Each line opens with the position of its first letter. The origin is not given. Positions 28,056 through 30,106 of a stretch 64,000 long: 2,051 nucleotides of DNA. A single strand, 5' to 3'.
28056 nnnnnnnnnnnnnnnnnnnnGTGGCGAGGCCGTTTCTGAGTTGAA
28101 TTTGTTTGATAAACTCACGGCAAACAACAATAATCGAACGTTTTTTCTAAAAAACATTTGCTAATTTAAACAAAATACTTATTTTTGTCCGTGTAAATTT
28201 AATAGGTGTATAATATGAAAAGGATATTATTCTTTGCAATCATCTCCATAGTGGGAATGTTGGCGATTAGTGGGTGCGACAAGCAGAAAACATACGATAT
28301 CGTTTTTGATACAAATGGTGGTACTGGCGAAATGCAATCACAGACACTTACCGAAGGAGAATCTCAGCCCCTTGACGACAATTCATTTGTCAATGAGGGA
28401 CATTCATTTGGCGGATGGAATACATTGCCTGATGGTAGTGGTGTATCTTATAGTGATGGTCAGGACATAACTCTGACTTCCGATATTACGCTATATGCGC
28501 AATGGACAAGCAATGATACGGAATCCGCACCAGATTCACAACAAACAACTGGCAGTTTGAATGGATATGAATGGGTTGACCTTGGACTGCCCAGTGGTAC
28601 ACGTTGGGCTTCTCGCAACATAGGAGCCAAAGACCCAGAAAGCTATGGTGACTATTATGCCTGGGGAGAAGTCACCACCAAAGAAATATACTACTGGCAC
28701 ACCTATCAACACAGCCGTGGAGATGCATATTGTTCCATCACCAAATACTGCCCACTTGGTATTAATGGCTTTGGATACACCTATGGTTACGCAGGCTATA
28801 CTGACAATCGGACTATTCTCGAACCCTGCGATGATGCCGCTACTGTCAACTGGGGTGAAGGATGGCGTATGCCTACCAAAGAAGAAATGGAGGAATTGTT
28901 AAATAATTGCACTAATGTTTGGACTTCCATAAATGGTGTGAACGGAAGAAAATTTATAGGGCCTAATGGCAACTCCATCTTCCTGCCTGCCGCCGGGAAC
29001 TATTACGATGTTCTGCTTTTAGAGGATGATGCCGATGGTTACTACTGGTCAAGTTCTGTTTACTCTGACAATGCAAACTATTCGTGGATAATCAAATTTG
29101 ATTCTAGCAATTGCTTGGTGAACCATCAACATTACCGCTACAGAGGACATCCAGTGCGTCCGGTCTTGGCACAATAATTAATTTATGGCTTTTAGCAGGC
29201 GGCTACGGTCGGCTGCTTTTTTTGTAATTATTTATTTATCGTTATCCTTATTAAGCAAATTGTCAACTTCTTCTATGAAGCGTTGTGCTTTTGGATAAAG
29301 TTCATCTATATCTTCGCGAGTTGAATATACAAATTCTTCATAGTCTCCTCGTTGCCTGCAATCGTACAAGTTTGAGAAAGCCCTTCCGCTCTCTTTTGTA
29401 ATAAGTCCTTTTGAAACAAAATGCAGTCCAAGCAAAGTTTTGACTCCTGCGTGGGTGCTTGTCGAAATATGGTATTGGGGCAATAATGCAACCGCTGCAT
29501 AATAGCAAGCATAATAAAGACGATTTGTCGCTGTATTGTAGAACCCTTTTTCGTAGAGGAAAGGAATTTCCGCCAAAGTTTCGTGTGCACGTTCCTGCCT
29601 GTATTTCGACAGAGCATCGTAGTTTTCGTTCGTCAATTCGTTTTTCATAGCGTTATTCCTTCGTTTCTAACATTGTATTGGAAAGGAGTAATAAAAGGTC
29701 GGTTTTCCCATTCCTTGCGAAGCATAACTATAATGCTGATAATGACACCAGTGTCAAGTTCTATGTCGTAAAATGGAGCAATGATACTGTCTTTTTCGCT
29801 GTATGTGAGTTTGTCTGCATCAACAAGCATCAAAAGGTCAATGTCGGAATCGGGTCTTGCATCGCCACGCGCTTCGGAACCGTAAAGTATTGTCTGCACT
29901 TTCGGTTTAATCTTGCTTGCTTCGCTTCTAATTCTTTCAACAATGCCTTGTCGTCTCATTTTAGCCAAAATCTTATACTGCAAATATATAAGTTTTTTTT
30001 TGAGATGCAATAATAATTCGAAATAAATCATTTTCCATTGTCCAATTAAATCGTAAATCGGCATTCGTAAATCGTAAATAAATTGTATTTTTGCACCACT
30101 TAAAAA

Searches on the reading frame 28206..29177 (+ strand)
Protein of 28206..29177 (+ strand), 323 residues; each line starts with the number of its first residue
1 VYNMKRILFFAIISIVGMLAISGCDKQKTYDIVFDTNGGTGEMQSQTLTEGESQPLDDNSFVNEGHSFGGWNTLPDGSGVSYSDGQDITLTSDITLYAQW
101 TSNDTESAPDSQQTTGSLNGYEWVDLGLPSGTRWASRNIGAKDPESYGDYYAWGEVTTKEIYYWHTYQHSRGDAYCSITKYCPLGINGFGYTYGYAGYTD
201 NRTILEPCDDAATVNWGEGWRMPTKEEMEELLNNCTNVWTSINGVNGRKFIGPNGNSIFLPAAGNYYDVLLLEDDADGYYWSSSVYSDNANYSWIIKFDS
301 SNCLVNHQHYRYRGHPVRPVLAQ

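Call 71: search_protein_families(library=pfam, proteins=[window:28206-29177:+], max_evalue=0.001)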
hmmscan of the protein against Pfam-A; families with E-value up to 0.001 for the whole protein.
window:28206-29177:+ (323 aa): 2 families
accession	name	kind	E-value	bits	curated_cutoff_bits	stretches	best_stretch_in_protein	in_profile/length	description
PF09479.16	Flg_new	-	9.9e-15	54.9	27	1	30-99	1-65/65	Listeria-Bacteroides repeat domain (List_Bact_rpt)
PF07603.17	Lcl_C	-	1.4e-08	35.5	34.9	1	218-318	43-117/117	Lcl C-terminal domain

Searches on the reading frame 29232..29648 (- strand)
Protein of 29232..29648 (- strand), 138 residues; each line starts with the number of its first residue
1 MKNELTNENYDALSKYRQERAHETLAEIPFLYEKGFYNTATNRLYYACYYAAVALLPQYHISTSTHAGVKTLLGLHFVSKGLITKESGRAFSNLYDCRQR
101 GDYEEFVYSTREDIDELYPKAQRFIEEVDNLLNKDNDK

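Call 71: search_protein_families(library=pfam, proteins=[window:29232-29648:-], max_evalue=0.001)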
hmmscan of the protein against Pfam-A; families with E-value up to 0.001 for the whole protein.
window:29232-29648:- (138 aa): 1 family
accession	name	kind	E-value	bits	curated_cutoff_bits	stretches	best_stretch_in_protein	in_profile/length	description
PF05168.19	HEPN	-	3.7e-16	59.8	22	1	18-130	5-116/117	HEPN domain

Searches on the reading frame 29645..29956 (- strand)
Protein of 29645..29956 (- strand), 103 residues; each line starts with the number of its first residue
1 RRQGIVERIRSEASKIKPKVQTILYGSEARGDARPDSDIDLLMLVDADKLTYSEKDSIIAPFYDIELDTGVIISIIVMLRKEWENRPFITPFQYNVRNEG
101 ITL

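Call 71: search_protein_families(library=pfam, proteins=[window:29645-29956:-], max_evalue=0.001)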
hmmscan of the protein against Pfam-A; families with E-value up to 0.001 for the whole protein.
window:29645-29956:- (103 aa): 3 families
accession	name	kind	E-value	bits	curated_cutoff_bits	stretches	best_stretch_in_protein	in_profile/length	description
PF01909.29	NTP_transf_2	-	2.7e-10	41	21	1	7-84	2-87/93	Nucleotidyltransferase domain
PF18765.7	Polbeta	-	4.1e-07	30.5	26.9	1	21-66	15-59/93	Polymerase beta, Nucleotidyltransferase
PF22600.2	MTPAP-like_central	-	0.00034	21.2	27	1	2-61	22-82/139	Poly(A) RNA polymerase, mitochondrial-like, central palm domain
